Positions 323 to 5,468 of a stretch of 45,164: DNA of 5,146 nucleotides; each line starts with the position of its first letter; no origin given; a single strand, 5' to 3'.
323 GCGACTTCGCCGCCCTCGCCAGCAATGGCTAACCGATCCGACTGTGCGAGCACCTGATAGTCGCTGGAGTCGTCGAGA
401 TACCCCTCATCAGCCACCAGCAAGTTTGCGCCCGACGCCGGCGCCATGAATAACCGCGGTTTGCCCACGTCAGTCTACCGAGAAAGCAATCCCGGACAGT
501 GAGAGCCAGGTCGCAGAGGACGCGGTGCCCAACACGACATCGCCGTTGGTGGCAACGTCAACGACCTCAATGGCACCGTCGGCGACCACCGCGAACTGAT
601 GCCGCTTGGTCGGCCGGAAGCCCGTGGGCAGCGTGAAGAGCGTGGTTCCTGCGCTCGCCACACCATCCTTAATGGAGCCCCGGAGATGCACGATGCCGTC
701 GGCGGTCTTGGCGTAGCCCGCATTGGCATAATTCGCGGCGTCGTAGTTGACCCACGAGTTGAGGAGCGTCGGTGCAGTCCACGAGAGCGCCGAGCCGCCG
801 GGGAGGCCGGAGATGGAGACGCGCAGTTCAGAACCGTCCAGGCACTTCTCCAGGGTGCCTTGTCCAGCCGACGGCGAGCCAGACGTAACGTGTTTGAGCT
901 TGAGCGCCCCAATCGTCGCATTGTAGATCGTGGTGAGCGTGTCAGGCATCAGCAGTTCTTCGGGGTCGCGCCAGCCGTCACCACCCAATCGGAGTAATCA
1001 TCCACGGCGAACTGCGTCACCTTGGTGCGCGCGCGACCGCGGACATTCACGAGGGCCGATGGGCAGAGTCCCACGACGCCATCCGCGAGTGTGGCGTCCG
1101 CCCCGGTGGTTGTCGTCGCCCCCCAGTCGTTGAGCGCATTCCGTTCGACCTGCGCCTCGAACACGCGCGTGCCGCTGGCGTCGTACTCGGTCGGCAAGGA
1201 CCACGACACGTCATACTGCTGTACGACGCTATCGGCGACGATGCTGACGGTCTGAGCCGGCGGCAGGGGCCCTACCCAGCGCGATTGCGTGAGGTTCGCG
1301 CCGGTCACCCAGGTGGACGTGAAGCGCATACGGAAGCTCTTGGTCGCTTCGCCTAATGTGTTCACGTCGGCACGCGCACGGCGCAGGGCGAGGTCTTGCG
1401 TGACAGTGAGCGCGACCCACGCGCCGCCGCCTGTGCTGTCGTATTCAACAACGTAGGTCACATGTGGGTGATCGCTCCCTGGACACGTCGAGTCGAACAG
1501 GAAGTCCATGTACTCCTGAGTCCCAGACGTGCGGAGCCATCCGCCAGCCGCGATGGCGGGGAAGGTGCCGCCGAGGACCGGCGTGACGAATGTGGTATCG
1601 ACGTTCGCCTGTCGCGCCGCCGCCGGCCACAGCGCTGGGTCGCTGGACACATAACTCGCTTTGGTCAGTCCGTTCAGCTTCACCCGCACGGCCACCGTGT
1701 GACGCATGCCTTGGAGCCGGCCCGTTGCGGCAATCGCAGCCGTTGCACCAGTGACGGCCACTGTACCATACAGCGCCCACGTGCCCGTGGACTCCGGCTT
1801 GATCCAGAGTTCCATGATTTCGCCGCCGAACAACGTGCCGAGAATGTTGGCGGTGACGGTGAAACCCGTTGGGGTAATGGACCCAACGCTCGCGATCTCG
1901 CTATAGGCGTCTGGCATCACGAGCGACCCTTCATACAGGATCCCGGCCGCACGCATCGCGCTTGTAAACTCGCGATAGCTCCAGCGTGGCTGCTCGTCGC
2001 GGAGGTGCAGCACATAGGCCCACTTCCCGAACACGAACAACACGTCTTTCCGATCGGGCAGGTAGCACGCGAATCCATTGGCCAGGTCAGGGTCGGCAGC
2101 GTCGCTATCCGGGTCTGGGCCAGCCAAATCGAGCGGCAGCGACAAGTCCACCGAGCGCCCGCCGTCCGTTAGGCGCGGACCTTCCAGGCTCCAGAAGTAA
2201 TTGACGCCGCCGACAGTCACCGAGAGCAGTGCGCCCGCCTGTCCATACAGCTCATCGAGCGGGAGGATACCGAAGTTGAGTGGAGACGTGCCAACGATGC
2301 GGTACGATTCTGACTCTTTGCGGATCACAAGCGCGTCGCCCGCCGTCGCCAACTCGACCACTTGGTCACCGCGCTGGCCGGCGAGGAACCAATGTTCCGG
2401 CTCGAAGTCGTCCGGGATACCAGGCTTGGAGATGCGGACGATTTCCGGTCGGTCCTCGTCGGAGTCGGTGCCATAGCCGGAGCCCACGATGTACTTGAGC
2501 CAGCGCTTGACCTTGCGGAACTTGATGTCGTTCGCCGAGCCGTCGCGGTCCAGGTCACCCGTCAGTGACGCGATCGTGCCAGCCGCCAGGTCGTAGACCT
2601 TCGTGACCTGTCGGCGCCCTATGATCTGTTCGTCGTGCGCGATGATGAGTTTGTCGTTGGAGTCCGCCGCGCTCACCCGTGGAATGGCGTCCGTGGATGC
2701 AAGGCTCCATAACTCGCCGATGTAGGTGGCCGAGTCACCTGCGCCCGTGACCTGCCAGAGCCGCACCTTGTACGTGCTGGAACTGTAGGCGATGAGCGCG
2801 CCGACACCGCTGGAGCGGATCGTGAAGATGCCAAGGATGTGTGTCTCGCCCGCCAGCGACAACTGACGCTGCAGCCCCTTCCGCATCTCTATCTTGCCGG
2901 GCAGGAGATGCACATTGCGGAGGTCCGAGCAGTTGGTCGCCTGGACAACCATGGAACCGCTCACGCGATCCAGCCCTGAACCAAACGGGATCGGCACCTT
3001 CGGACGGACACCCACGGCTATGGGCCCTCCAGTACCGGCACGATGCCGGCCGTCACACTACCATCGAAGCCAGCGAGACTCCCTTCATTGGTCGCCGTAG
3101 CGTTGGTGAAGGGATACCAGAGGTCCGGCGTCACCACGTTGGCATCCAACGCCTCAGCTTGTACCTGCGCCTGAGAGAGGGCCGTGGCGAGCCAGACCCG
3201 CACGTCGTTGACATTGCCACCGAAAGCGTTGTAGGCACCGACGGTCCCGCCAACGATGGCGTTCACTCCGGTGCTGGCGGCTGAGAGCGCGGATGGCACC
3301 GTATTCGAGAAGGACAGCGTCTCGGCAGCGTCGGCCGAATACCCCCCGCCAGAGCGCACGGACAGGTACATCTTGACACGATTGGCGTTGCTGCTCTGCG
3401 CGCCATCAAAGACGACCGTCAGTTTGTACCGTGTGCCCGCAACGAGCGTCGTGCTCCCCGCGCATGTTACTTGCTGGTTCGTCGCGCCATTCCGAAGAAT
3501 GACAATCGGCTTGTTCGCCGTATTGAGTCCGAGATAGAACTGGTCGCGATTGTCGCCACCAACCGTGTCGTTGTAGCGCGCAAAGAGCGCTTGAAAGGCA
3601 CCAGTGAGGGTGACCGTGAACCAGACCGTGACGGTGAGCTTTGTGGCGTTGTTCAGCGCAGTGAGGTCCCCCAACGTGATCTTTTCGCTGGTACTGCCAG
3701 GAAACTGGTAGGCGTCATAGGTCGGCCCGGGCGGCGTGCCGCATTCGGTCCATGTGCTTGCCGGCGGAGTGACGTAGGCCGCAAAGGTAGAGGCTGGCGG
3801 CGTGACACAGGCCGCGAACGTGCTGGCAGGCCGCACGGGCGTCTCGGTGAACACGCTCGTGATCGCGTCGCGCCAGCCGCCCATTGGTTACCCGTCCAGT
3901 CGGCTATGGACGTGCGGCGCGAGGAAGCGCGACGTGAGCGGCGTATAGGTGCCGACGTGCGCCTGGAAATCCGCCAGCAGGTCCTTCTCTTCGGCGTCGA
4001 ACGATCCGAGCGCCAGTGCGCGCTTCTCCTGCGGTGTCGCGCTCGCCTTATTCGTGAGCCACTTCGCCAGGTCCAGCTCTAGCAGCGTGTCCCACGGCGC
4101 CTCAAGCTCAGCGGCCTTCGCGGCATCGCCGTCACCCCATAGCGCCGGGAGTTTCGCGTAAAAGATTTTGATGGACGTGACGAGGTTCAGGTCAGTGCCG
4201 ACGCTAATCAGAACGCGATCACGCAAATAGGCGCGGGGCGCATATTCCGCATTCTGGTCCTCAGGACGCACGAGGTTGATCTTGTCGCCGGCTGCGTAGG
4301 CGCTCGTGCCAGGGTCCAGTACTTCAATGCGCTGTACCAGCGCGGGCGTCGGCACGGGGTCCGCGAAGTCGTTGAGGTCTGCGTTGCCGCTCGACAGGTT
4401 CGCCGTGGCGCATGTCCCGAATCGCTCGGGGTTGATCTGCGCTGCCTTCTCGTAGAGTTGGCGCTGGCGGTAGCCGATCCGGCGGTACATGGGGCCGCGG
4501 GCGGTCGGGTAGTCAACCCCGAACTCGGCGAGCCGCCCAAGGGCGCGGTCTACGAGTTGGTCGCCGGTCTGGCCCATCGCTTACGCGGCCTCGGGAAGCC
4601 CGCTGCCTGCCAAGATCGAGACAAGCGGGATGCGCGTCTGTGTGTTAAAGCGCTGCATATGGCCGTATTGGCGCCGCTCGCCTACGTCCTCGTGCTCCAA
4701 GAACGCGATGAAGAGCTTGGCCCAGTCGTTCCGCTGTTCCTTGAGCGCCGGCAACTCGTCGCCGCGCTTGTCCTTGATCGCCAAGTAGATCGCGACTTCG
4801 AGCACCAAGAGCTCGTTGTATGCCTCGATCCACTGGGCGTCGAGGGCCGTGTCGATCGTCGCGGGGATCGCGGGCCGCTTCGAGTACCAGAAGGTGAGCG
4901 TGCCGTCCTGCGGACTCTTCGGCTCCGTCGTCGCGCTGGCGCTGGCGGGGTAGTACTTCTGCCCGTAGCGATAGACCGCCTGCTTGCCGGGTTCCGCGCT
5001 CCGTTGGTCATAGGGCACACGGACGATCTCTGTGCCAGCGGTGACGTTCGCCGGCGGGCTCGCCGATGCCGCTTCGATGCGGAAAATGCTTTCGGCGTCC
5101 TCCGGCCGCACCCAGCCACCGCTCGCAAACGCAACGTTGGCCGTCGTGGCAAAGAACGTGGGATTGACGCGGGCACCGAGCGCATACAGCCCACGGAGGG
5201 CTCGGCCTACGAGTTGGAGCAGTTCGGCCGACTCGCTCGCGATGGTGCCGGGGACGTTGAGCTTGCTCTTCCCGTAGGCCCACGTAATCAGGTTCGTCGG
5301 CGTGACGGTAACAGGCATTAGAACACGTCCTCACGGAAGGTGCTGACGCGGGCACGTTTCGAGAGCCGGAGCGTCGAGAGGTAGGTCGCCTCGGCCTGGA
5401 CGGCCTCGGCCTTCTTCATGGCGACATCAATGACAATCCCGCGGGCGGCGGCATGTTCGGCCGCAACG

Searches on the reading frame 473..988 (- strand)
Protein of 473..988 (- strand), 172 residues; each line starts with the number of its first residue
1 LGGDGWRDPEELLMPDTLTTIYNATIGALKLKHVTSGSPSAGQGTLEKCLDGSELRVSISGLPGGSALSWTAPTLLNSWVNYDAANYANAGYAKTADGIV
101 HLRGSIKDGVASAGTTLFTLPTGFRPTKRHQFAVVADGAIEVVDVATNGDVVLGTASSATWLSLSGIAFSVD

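Call 99: search_protein_families(library=pfam, alignment_id=A8, max_evalue=0.001)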
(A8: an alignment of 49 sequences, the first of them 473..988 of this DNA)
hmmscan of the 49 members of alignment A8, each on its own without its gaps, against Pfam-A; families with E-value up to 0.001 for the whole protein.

A. member 1, window:473-988:- (172 aa): 0 families

B. families by the number of members that match (of 49 scanned): 11 families
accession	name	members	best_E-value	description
PF07505.17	DUF5131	1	6.4e-88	Protein of unknown function (DUF5131)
PF08719.17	NADAR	1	7e-23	NADAR domain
PF13392.12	HNH_3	1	1.1e-14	HNH endonuclease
PF04404.17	ERF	1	1.4e-13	ERF superfamily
PF09588.16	YqaJ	1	7.9e-12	YqaJ-like viral recombinase domain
PF00196.25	GerE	1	2.2e-09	Bacterial regulatory proteins, luxR family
PF16510.12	P22_portal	1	4.5e-07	Phage P22-like portal protein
PF13936.12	HTH_38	1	1e-05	Helix-turn-helix domain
PF12728.13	HTH_17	1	0.00012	Helix-turn-helix domain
PF22807.2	TrAA12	1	0.00063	TrAA12-like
PF08281.18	Sigma70_r4_2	1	0.0009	Sigma-70, region 4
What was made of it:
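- No c-di-GMP receptor or phosphodiesterase was found in the phage (call 99).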

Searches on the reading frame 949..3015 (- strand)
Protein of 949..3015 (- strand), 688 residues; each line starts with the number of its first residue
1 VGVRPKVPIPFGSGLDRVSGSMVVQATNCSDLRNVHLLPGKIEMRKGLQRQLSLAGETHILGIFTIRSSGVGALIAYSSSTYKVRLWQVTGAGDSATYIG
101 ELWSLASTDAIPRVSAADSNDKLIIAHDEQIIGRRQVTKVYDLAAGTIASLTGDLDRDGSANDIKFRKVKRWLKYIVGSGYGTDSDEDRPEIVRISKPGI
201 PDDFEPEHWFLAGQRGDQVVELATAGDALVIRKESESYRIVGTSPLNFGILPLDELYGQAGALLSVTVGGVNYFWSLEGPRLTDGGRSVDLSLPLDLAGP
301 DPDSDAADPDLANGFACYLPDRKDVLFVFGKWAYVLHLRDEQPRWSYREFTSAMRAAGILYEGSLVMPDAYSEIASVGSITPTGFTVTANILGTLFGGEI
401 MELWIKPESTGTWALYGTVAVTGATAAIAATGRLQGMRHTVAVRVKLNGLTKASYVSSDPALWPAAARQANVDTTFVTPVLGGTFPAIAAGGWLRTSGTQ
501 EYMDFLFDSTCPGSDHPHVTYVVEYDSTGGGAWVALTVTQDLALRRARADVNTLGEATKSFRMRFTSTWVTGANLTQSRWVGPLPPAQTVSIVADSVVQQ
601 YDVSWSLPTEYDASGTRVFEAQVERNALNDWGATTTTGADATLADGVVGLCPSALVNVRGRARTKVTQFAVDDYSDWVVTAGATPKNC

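Call 9: search_protein_families(library=phrogs, proteins=[window:949-3015:-], max_evalue=0.001)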
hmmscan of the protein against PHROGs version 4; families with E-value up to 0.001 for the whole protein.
window:949-3015:- (688 aa): 1 family
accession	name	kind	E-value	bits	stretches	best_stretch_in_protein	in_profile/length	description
phrog_3287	-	head and packaging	6.5e-05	23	1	28-264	27-254/524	virion structural protein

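Call 66: search_protein_families(library=pfam, proteins=[window:949-3015:-], max_evalue=0.01)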
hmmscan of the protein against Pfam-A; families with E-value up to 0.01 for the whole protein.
window:949-3015:- (688 aa): 0 families

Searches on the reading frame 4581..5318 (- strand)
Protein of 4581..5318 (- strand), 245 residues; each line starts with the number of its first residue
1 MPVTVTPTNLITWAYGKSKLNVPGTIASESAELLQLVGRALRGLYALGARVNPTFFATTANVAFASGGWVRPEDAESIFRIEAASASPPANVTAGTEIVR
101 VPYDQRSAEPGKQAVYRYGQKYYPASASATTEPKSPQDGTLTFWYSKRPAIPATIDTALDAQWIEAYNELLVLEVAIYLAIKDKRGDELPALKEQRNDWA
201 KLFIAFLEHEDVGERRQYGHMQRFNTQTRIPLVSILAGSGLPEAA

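Call 9: search_protein_families(library=phrogs, proteins=[window:4581-5318:-], max_evalue=0.001)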
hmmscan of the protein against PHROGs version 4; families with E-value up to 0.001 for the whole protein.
window:4581-5318:- (245 aa): 0 families

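Call 66: search_protein_families(library=pfam, proteins=[window:4581-5318:-], max_evalue=0.01)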
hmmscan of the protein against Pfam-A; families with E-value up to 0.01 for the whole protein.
window:4581-5318:- (245 aa): 1 family
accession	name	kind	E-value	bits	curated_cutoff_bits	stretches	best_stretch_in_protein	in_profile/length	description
PF24175.2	SU10_adaptor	-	0.0013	19.7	27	1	33-210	23-181/194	SU10 adaptor protein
